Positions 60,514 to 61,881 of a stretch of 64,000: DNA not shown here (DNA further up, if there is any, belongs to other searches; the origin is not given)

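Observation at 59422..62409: Orphan type-IVb-like pilus module: three pilin paralogs plus one platform protein, with no ATPase, secretin or peptidase nearby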

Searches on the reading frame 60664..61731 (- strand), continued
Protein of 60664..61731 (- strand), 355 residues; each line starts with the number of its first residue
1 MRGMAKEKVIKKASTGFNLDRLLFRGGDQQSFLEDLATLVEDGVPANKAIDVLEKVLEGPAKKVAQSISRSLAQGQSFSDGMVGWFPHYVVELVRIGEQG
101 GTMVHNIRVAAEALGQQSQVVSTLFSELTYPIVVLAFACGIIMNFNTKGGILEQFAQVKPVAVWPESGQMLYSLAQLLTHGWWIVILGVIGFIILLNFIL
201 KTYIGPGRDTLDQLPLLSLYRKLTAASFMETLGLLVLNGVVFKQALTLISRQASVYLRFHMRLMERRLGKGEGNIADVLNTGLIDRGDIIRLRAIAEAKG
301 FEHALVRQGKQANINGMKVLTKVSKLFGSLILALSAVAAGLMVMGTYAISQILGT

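Call 50: find_homologous_proteins(query=A2, max_evalue=1e-30)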
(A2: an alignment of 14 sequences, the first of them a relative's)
Query A2 (14 sequences) (546 aa, profile of the alignment): 67 proteins with E <= 1e-30 among 8000 candidates.
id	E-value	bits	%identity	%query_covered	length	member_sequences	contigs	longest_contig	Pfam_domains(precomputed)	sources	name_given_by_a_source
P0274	9.9e-223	758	40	96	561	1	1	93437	PF07655.19,PF00263.27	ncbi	-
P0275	1.8e-210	718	40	97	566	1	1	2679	PF00263.27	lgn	-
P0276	4.4e-207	707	100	100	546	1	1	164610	PF07655.19,PF00263.27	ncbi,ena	-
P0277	2.1e-196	672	36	93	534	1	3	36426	PF07655.19,PF00263.27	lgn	-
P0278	2.5e-196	671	36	93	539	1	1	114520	PF07655.19,PF00263.27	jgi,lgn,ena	-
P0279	6.9e-196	670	34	92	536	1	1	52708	PF00263.27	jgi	jgi:type IVB pilus formation R64 PilN family outer membrane protein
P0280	2.3e-190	652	35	93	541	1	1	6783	PF07655.19,PF00263.27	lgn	-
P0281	2.2e-189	648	45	96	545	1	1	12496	PF07655.19,PF00263.27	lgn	-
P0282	3.5e-188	644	44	97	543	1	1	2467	PF00263.27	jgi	jgi:type IVB pilus formation R64 PilN family outer membrane protein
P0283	1.5e-187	642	47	97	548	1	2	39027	PF00263.27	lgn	-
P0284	1.6e-187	642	42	97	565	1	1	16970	PF07655.19,PF00263.27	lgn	-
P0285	1.6e-185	636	41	95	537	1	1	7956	PF00263.27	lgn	-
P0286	2.4e-184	632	34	92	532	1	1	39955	PF00263.27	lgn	-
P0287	3.4e-183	628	43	95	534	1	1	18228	PF00263.27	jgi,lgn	-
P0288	2.6e-182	625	41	95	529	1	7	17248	PF00263.27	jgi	jgi:type IVB pilus formation R64 PilN family outer membrane protein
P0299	8.5e-174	597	37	96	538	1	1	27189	PF07655.19,PF00263.27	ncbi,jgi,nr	ncbi:MAG: bfpB [Gammaproteobacteria bacterium]|jgi:type IVB pilus formation R64 PilN family outer me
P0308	2.6e-167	576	39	95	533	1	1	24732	PF07655.19,PF00263.27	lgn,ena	-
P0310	1.7e-163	563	38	97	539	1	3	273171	PF00263.27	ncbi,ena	-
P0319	1.8e-54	203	28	76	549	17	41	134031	PF00263.27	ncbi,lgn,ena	-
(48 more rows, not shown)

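Call 51: find_encoding_contigs(protein=P0319, flank=10000, max_places=10)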
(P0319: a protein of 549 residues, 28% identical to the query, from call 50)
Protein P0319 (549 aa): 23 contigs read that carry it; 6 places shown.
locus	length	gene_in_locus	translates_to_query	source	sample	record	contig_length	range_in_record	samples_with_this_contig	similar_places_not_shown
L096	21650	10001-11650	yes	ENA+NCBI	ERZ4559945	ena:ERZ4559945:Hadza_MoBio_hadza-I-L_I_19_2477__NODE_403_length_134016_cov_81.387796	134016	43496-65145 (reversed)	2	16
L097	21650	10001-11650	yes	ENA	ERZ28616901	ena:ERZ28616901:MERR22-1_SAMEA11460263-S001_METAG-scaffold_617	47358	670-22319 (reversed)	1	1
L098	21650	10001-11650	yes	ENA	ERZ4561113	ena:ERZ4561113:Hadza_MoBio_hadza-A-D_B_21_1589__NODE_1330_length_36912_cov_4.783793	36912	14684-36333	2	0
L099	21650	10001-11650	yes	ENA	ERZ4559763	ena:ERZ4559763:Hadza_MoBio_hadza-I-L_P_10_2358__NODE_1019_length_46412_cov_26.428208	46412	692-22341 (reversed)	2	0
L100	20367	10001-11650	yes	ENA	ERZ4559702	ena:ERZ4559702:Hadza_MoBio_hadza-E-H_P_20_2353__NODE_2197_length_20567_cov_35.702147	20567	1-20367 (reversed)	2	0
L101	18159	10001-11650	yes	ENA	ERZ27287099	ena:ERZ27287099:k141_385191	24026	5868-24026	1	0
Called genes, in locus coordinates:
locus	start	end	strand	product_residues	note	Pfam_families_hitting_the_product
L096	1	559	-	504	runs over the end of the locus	-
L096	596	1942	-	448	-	-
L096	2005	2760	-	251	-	-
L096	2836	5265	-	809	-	PF27097:VirB4_TrbE_N (weak), PF03135:CagE_TrbE_VirB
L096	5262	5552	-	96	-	-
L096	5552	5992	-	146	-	-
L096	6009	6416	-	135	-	PF04956:TrbC (weak)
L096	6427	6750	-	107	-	PF04956:TrbC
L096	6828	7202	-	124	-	PF04956:TrbC (weak)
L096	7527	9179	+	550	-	-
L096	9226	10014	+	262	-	PF10671:TcpQ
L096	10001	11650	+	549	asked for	PF00263:Secretin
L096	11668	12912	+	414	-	PF06864:PAP_PilO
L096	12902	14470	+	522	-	-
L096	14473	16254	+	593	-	PF00437:T2SSE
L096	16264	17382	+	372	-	PF00482:T2SSF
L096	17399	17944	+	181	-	-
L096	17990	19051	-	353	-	PF00437:T2SSE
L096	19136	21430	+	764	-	PF00664:ABC_membrane, PF02463:SMC_N, PF00005:ABC_tran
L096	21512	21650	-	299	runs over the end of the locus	-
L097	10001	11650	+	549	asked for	PF00263:Secretin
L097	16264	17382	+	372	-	PF00482:T2SSF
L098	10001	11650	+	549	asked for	PF00263:Secretin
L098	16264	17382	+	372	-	PF00482:T2SSF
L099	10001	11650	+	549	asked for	PF00263:Secretin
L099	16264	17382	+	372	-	PF00482:T2SSF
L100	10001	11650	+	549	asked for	PF00263:Secretin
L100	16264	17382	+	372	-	PF00482:T2SSF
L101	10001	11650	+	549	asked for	PF00263:Secretin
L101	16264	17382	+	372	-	PF00482:T2SSF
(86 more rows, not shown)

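Call 53: find_encoding_contigs(protein=P0308, flank=10000, max_places=6)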
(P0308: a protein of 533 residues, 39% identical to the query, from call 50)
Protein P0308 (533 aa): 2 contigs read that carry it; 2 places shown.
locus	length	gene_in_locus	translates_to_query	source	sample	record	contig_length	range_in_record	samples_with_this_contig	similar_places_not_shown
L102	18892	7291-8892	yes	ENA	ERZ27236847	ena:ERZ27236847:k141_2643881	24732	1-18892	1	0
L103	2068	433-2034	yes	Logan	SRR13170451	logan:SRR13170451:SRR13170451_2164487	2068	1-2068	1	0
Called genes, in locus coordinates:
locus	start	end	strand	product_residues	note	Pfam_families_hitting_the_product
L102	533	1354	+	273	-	PF08241:Methyltransf_11 (faint)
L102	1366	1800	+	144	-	PF00075:RNase_H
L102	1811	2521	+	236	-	PF00929:RNase_T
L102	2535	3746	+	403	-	PF06965:Na_H_antiport_1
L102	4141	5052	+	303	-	PF00071:Ras, PF08477:Roc (faint)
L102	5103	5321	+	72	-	-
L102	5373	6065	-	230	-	PF01209:Ubie_methyltran, PF05401:NodS, PF02353:CMAS, PF13489:Methyltransf_23, PF06325:PrmA, PF13649:Methyltransf_25, PF13847:Methyltransf_31, PF08241:Methyltransf_11, +4 more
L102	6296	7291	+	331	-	-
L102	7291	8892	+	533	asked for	PF07655:Secretin_N_2 (weak), PF00263:Secretin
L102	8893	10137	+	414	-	-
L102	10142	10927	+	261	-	-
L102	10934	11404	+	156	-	PF00300:His_Phos_1 (weak)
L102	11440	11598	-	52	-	-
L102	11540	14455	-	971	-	PF00226:DnaJ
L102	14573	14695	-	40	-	-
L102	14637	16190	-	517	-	-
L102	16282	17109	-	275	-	PF03641:Lysine_decarbox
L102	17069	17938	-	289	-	PF21088:MS_channel_1st, PF00924:MS_channel_2nd, PF21082:MS_channel_3rd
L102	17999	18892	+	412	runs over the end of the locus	PF00083:Sugar_tr, PF06609:TRI12 (weak), PF07690:MFS_1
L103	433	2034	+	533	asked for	PF07655:Secretin_N_2 (weak), PF00263:Secretin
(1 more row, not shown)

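Call 55: search_protein_families(library=pfam, proteins=[L102:6296-7291:+, L102:7291-8892:+, L102:8893-10137:+, L102:10142-10927:+, L096:11668-12912:+, L096:12902-14470:+, L096:9226-10014:+, L096:17399-17944:+], max_evalue=1)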
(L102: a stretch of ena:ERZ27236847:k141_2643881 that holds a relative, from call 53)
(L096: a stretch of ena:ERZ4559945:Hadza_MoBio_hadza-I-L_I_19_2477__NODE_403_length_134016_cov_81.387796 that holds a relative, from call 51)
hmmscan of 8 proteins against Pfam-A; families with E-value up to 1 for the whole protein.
L102:6296-7291:+ (331 aa): 4 families
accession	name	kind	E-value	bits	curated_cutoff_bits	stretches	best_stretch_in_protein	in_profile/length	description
PF10671.14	TcpQ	-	3e-05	24.4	27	1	260-327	9-79/80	Toxin co-regulated pilus biosynthesis protein Q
PF07660.19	STN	-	0.071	13.4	28.4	1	299-323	25-48/52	Secretin and TonB N terminus short domain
PF18843.6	LPD28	-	0.24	11.5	27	1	264-296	47-79/97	Large polyvalent protein associated domain 28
PF14492.12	EFG_III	-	0.25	11.9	27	1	24-52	43-71/75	Elongation Factor G, domain III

L102:7291-8892:+ (533 aa): 2 families
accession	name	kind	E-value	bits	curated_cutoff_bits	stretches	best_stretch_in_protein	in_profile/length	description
PF00263.26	Secretin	-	1.9e-17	63.8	27.5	1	353-528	1-168/169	Bacterial type II and III secretion system protein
PF07655.18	Secretin_N_2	-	1.1e-05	26.3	23.4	1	156-248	1-90/91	Secretin N-terminal domain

L102:8893-10137:+ (414 aa): 2 families
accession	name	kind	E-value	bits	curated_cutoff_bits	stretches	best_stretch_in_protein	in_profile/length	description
PF14960.11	ATP_synth_reg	-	0.16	11.9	25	1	194-212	29-48/50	ATP synthase regulation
PF17597.7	DUF5493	-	0.29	11.9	27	0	100-144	13-57/82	Family of unknown function (DUF5493)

L102:10142-10927:+ (261 aa): 3 families
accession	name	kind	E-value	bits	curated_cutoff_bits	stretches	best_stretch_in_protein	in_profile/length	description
PF20656.2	MS_N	-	0.059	13.3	23.5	1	99-119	30-50/64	Malate synthase, N-terminal domain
PF13131.11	DUF3951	-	0.1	13.3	26.3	1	12-37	7-32/52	Protein of unknown function (DUF3951)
PF19893.4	DUF6366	-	0.25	12.2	27.2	1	17-32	54-69/69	Family of unknown function (DUF6366)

L096:11668-12912:+ (414 aa): 1 family
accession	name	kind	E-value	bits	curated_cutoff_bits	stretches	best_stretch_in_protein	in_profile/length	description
PF06864.17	PAP_PilO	-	3.2e-19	69.5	26.7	1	23-390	2-378/419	Pilin accessory protein (PilO)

L096:12902-14470:+ (522 aa): 3 families
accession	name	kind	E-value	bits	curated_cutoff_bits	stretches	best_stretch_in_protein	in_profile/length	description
PF20667.3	Sec10_N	-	0.0058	17.2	27.4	1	282-338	1-57/118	Exocyst complex component Sec10, N-terminal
PF00428.24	Ribosomal_60s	-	0.07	14.1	28.1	1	471-508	47-82/88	60s Acidic ribosomal protein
PF12447.13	DUF3683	-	0.68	10.5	27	1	217-311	14-106/114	Protein of unknown function (DUF3683)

L096:9226-10014:+ (262 aa): 2 families
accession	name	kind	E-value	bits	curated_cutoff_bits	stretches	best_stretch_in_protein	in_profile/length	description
PF10671.14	TcpQ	-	3.8e-17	62.6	27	1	177-253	2-78/80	Toxin co-regulated pilus biosynthesis protein Q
PF15243.11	ANAPC15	-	0.52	11.1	27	1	116-177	20-83/90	Anaphase-promoting complex subunit 15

L096:17399-17944:+ (181 aa): 0 families

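Call 56: search_dna_similar(query=window:60664-61731:-, collection=plasmids, mode=protein, max_evalue=0.001, max_rows=25, rows=spread)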
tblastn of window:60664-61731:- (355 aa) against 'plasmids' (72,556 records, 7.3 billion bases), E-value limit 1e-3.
Records with a match: 1308; places in all: 1318; records where one place covers at least 80% of the query: 219.
Best place of each record, by identity: <60% 1308.
By first word of the organism name: Escherichia 867; Salmonella 108; Shigella 95; Serratia 44; Burkholderia 34; Klebsiella 32; Vibrio 28; Xanthomonas 16; Paraburkholderia 10; Pseudomonas 8; and 33 more.
By predicted mobility (MOB-suite, as given by PLSDB): conjugative 1080; non-mobilizable 139; mobilizable 89.
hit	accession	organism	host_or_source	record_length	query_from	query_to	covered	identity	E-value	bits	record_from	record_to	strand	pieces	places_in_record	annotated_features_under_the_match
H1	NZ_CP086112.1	Skermanella rosea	single cell,hydrocarbon-contaminated ...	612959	28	355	92%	28.0%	4e-11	72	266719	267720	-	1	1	type II secretion system F family protein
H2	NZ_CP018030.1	Alteromonas mediterranea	seawater,seawater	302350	23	346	91%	24.1%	3e-5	54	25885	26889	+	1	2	type II secretion system F family protein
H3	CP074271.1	Salmonella enterica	environmental,surface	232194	19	307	81%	24.4%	1e-8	64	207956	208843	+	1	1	type II secretion system F family protein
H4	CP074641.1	Salmonella enterica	environmental,water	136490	19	354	95%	20.4%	5e-8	62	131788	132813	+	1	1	type II secretion system F family protein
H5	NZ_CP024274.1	Escherichia coli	-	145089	29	305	78%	22.9%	5e-12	75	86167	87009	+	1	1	type II secretion system F family protein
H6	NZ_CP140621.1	Shigella sonnei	Homo sapiens,stool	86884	29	275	70%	24.5%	4e-10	69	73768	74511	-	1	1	type II secretion system F family protein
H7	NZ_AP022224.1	Escherichia coli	-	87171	29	275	70%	24.5%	4e-10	69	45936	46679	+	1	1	type II secretion system F family protein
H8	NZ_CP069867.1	Escherichia coli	Homo sapiens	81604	29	275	70%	24.5%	7e-10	68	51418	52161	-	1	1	type II secretion system F family protein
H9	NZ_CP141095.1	Escherichia coli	Homo sapiens,Infected Human Urine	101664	29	275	70%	24.5%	7e-10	68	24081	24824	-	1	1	type II secretion system F family protein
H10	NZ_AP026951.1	Salmonella enterica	Anabas testudineus,gut content of ...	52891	24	307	80%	20.5%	1e-4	52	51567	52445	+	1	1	type II secretion system F family protein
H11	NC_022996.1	Escherichia coli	-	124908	26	275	70%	22.4%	4e-7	59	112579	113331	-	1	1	type II secretion system F family protein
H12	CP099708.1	Serratia myotis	fish,metagenomic assembly,abdominal ...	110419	24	272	70%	22.1%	4e-4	50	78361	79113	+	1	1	record has no annotation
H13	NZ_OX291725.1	Serratia marcescens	Homo sapiens,Bloodstream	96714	24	272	70%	21.3%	2e-4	50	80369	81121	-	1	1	type II secretion system F family protein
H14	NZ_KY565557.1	Escherichia coli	chicken retail meat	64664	31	254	63%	23.3%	1e-5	55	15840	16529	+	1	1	type II secretion system F family protein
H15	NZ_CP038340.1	Escherichia coli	Homo sapiens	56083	31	254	63%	23.3%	2e-5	54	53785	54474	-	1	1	type II secretion system F family protein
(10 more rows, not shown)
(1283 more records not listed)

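Call 75: search_solved_structures(query=A6, max_evalue=10)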
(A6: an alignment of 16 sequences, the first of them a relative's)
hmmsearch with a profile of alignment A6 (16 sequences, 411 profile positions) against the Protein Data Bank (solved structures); distinct sequences matched with E-value up to 10: 1.
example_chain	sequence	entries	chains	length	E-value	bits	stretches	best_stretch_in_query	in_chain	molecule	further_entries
6ncl_a9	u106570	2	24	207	0.81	11.8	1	195-237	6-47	P11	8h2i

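Call 81: find_encoding_contigs(protein=P0299, flank=8000, max_places=6)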
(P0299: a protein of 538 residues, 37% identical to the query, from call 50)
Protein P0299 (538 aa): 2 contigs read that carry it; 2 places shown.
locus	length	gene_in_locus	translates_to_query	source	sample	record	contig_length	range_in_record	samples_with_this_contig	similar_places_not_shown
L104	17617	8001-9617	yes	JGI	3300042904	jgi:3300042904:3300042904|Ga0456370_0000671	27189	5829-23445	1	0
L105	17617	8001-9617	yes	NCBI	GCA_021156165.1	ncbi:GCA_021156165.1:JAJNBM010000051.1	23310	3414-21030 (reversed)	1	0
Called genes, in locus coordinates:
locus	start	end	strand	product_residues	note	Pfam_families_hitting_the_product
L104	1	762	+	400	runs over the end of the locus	PF06965:Na_H_antiport_1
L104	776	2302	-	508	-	PF04293:SpoVR, PF24755:SpoVR_C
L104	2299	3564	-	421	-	PF04285:DUF444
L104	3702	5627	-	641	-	PF08298:AAA_PrkA, PF06798:PrkA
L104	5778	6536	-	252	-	PF01209:Ubie_methyltran (weak), PF02353:CMAS, PF06325:PrmA, PF13489:Methyltransf_23, PF13847:Methyltransf_31, PF08241:Methyltransf_11, PF08242:Methyltransf_12, PF13649:Methyltransf_25, +4 more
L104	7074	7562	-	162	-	-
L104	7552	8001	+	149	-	-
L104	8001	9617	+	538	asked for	PF07655:Secretin_N_2 (weak), PF00263:Secretin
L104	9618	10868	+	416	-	-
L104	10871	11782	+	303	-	-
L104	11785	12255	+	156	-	PF00300:His_Phos_1 (weak)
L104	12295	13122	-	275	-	PF03641:Lysine_decarbox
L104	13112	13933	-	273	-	PF21088:MS_channel_1st (weak), PF00924:MS_channel_2nd, PF21082:MS_channel_3rd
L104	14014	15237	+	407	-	PF07690:MFS_1, PF00083:Sugar_tr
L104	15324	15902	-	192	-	PF00551:Formyl_trans_N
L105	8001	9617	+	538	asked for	PF07655:Secretin_N_2 (weak), PF00263:Secretin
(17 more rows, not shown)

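Call 82: find_encoding_contigs(protein=P0310, flank=8000, max_places=6)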
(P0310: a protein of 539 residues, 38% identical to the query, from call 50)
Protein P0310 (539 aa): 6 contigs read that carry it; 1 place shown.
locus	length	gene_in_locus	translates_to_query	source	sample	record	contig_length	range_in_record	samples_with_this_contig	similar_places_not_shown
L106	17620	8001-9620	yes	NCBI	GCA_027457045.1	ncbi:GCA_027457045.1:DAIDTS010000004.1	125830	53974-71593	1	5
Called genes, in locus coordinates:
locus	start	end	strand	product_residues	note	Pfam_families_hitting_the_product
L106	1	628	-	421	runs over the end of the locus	PF04285:DUF444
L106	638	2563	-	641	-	PF08298:AAA_PrkA, PF06798:PrkA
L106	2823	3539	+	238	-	-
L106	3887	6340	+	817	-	-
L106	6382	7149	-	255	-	PF13489:Methyltransf_23, PF01209:Ubie_methyltran, PF02353:CMAS, PF05401:NodS, PF06325:PrmA, PF13847:Methyltransf_31, PF08241:Methyltransf_11, PF08242:Methyltransf_12, +6 more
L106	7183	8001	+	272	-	PF10671:TcpQ (faint)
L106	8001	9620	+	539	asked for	PF00263:Secretin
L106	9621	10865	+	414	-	-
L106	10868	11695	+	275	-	-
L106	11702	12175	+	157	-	PF00300:His_Phos_1 (weak)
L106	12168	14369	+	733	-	PF00676:E1_dh, PF02779:Transket_pyr, PF02780:Transketolase_C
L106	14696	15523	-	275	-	PF03641:Lysine_decarbox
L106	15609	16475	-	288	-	PF05552:MS_channel_1st_1 (weak), PF00924:MS_channel_2nd, PF21082:MS_channel_3rd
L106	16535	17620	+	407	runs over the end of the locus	PF00083:Sugar_tr, PF07690:MFS_1, PF06609:TRI12 (weak)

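Call 83: find_encoding_contigs(protein=P0265, flank=2500, max_places=10)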
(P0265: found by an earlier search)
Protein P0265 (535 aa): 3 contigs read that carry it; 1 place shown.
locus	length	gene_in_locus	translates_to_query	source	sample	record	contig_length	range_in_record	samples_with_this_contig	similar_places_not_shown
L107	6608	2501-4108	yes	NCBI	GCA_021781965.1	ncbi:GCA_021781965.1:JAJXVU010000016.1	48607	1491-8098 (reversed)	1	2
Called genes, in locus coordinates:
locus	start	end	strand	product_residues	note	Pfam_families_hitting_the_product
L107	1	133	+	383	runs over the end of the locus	PF00364:Biotin_lipoyl, PF02817:E3_binding, PF00198:2-oxoacid_dh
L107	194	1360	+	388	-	PF01071:GARS_A (weak), PF08442:ATP-grasp_2, PF13549:ATP-grasp_5, PF24948:Citrate_synth_N, PF00549:Ligase_CoA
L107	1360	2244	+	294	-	PF02629:CoA_binding, PF13607:Succ_CoA_lig, PF00549:Ligase_CoA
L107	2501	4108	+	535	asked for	PF00437:T2SSE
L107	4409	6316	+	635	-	PF11741:AMIN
